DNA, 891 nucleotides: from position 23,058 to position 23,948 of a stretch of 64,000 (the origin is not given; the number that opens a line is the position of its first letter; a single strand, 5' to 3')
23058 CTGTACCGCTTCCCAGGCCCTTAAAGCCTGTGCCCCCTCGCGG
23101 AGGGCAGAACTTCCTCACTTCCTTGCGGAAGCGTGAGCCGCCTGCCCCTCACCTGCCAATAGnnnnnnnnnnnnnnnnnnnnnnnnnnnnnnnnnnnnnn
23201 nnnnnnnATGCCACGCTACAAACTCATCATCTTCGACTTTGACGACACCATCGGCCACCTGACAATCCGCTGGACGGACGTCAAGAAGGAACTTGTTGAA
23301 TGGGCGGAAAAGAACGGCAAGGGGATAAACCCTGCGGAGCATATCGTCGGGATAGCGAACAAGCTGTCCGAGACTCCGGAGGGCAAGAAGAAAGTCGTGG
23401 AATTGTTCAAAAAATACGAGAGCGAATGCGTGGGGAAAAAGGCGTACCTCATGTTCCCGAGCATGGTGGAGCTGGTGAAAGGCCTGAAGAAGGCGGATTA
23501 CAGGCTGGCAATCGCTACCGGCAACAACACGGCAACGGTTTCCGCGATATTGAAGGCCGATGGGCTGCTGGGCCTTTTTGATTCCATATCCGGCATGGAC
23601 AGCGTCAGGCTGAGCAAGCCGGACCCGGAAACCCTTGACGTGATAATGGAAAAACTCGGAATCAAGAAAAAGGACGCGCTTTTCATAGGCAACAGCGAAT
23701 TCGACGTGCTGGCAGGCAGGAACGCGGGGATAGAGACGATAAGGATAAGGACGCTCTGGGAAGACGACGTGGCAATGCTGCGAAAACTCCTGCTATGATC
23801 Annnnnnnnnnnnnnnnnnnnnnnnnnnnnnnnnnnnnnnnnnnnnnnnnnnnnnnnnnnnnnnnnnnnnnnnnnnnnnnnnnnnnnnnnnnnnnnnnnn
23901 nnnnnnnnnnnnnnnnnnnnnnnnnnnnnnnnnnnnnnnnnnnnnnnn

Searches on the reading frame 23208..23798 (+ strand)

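Call 8: search_protein_families(library=pfam, proteins=[window:23208-23798:+])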
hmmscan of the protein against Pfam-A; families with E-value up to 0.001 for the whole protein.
window:23208-23798:+ (196 aa): 4 families
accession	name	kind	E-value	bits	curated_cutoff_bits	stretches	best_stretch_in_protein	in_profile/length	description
PF13419.12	HAD_2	-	2.7e-25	90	23.8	1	7-179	1-177/178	Haloacid dehalogenase-like hydrolase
PF00702.32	Hydrolase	-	1.7e-24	87.7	26.4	1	4-174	1-191/191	haloacid dehalogenase-like hydrolase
PF13242.12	Hydrolase_like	-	6.5e-08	32.8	22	1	136-182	3-50/75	HAD-hyrolase-like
PF12710.13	HAD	-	4e-05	24.6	27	1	7-167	1-185/189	haloacid dehalogenase-like hydrolase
